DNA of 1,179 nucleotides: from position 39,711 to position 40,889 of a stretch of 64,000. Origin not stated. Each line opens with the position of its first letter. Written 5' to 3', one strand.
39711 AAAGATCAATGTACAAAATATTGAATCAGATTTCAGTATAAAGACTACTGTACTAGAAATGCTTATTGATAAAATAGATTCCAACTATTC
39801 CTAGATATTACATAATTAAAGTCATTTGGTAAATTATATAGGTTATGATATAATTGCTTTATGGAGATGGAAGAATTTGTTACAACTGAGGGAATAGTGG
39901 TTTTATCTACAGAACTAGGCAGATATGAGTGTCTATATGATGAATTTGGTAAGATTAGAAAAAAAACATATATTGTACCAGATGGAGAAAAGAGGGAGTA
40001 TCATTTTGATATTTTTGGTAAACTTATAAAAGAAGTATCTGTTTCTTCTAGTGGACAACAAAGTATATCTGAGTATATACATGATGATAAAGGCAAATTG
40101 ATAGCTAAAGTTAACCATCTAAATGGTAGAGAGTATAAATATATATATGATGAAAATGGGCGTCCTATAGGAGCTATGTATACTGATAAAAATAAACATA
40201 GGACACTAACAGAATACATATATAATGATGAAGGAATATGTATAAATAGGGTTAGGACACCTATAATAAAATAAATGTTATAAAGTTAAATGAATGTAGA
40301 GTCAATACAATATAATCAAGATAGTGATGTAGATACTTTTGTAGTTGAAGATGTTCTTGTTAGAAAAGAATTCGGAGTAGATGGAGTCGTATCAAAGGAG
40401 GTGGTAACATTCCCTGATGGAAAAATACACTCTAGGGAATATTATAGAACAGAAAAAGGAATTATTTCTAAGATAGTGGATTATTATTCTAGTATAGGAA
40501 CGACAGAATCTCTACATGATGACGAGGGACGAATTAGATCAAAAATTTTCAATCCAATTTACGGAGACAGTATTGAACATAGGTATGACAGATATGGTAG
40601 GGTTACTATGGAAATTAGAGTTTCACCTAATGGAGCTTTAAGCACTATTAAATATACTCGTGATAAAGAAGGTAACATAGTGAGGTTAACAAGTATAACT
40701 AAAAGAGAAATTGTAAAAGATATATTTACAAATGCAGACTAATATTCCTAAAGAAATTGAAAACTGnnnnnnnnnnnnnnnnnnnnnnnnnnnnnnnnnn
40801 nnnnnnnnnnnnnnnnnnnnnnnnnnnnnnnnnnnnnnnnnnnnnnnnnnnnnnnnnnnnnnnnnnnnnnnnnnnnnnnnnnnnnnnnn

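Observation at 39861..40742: Tandem paralogous mini-proteins built only of YD (Rhs-type) repeats, without signal peptide or toxin domain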

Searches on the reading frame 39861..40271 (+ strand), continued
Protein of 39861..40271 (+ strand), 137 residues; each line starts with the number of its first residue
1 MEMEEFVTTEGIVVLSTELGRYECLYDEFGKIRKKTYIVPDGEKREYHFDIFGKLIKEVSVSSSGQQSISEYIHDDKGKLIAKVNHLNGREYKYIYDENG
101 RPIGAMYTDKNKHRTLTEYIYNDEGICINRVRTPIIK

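Call 72: fold_search(model_id=the predicted structure, library=viral)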
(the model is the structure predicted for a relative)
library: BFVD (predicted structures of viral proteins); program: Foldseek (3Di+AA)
matches with E <= 10: 1256; with E <= 0.001: 16
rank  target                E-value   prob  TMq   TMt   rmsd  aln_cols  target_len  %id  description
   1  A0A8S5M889            7.8e-06  1.00  0.36  0.22   8.2       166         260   15  Uncharacterized protein [Caudovirales sp. ctCiv1]
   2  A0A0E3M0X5            1.4e-05  1.00  0.44  0.41   4.9       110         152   15  (no name in the UniProt tables at hand)
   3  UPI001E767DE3         5.1e-05  1.00  0.50  0.31   5.3       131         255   16  (no name look-up for this kind of identifier)
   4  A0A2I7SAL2            1.6e-04  1.00  0.55  0.23  10.5       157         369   13  (no name in the UniProt tables at hand)
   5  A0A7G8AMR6            1.6e-04  1.00  0.45  0.25  10.0       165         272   13  (no name in the UniProt tables at hand)
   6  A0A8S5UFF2            1.7e-04  1.00  0.53  0.32  14.3       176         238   16  Uncharacterized protein [Myoviridae sp. ctcyQ27]
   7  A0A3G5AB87            1.8e-04  1.00  0.48  0.34  15.6       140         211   15  Uncharacterized protein [Hyperionvirus sp.]
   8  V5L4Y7                1.8e-04  1.00  0.42  0.28  10.5       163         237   12  (no name in the UniProt tables at hand)
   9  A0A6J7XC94            1.9e-04  1.00  0.47  0.43   5.5       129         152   21  Uncharacterized protein [uncultured Caudovirales phage]
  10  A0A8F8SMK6            2.1e-04  1.00  0.50  0.38   6.7       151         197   18  (no name in the UniProt tables at hand)
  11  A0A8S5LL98            2.4e-04  1.00  0.35  0.15  13.1       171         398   13  Prokaryotic membrane lipoprotein lipid attachment site [Siphoviridae sp. ctvod4]
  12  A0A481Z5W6            3.4e-04  1.00  0.47  0.38   8.8       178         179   16  MORN repeat protein [Pithovirus LCPAC104]
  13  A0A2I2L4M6            4.0e-04  1.00  0.33  0.23  13.2       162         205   18  MORN-repeat protein [Orpheovirus IHUMI-LCC2]
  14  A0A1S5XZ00            4.2e-04  1.00  0.43  0.31  14.4       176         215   11  (no name in the UniProt tables at hand)
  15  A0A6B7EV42            5.7e-04  1.00  0.43  0.22  10.8       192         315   10  (no name in the UniProt tables at hand)
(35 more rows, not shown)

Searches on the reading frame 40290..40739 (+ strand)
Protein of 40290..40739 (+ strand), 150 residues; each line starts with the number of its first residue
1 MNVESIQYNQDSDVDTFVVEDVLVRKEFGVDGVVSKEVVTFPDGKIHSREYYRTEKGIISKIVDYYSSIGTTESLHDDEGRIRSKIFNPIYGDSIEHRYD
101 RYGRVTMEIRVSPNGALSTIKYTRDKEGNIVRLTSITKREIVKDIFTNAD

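Call 3: search_protein_families(library=pfam, proteins=[window:40290-40739:+], max_evalue=10)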
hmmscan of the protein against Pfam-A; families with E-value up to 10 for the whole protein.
window:40290-40739:+ (150 aa): 2 families
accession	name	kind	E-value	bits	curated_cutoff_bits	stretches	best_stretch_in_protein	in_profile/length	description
PF15600.11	Imm64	-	0.0064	16.8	25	1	83-147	14-78/207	Immunity protein 64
PF05593.20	RHS_repeat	-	0.0078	17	22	1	77-114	2-35/38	RHS Repeat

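Call 4: search_protein_families(library=ncbifam, proteins=[window:40290-40739:+], max_evalue=10)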
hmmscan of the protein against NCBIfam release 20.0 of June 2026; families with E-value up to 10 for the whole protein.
window:40290-40739:+ (150 aa): 0 families

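Call 11: find_homologous_proteins(query=window:40290-40739:+, max_evalue=0.01)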
Query window:40290-40739:+ (150 aa): 3 proteins with E <= 0.01 among 16 candidates.
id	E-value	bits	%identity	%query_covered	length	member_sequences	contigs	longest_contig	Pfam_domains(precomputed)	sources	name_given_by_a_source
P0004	1.3e-90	319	100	100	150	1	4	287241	-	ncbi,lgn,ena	-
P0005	2.5e-54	201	63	97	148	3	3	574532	PF05593.20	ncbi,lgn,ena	ncbi:MAG: hypothetical protein ACYDAS_02970 [Patescibacteria group bacterium]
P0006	3.3e-54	201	62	100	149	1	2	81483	-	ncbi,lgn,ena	-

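Call 14: find_encoding_contigs(protein=P0005, flank=8000, max_places=4)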
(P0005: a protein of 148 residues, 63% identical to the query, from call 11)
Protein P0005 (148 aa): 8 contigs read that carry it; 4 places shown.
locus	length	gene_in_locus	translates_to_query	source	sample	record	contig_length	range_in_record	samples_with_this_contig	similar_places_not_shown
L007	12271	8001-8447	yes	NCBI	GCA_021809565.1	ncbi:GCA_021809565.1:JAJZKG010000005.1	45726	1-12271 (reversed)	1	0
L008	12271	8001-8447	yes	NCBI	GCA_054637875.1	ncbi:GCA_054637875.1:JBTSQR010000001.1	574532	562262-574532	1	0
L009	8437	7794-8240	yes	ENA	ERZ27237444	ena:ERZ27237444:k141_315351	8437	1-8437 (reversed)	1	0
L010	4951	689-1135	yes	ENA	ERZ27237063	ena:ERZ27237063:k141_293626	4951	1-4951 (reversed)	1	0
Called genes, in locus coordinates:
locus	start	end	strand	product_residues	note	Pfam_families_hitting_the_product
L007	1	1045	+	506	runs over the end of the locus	PF13231:PMT_2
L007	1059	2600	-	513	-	-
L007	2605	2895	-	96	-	PF02609:Exonuc_VII_S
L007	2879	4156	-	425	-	PF13742:tRNA_anti_2, PF01336:tRNA_anti-codon, PF02601:Exonuc_VII_L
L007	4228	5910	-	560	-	PF04055:Radical_SAM, PF16199:Radical_SAM_C, PF00583:Acetyltransf_1 (weak)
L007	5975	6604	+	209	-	PF13489:Methyltransf_23, PF07021:MetW (weak), PF13847:Methyltransf_31, PF08241:Methyltransf_11, PF08242:Methyltransf_12, PF13649:Methyltransf_25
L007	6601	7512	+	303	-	PF00924:MS_channel_2nd (weak)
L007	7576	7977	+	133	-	-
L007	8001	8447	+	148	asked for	PF05593:RHS_repeat (faint)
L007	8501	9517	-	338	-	PF01368:DHH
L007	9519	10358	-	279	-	PF00535:Glycos_transf_2 (weak), PF13641:Glyco_tranf_2_3, PF13632:Glyco_trans_2_3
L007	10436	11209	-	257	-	-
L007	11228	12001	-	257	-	PF03372:Exo_endo_phos, PF14529:Exo_endo_phos_2 (faint)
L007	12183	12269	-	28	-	?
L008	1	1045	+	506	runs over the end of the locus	PF13231:PMT_2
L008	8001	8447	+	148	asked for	PF05593:RHS_repeat (faint)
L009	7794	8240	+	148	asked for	PF05593:RHS_repeat (faint)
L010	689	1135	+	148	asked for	PF05593:RHS_repeat (faint)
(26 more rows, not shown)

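Call 30: search_protein_families(library=padloc, proteins=[P0004], max_evalue=1)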
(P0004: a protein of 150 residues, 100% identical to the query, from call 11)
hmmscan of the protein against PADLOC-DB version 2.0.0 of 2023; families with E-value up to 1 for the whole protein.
P0004 (150 aa): 0 families

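Call 31: search_protein_families(library=phrogs, proteins=[P0004], max_evalue=1)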
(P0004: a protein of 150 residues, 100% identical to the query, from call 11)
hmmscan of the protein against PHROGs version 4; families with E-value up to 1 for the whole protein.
P0004 (150 aa): 2 families
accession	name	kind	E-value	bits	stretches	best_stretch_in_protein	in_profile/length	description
phrog_9324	-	unknown function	0.31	11.8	1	108-131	14-37/56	-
phrog_12045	-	unknown function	0.39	11.6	0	1-19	47-65/75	-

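Call 41: predict_structure(alignment_id=A5)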
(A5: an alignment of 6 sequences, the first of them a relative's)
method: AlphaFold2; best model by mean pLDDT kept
length: 150 residues; sequences in the alignment: 6
mean_pLDDT: 83.9   pTM: 0.71
mean pLDDT of the five models: 83.9, 83.7, 83.5, 81.0, 78.0
residues with pLDDT >= 90: 85; 70-90: 41; 50-70: 6; < 50: 18
segments of 3 or more residues with pLDDT < 50: 1-5, 7-10, 142-150
pLDDT, mean of each block of 10 residues (from residue 1): 43 82 89 90 95 91 95 95 95 94 92 90 88 78 41
secondary structure, 60 per line:
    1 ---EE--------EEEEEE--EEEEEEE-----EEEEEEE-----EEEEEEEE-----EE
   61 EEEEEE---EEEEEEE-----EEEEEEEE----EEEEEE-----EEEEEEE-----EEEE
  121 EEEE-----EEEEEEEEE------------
elements in order: E14-19 E22-28 E34-40 E46-53 E59-66 E70-76 E82-89 E94-99 E105-111 E117-124 E130-138

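Call 46: find_related_loci(query=A4, collection=metagenome_contigs, flank=5000)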
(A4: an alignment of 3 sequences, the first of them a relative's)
Query A4 (150 aa) in metagenome_contigs; peptide patterns used: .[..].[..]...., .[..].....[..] (x = any residue, [..] = any of these).
138 stretches matched a pattern, but none encodes a relative of the query by tblastn (E <= 1e-3).
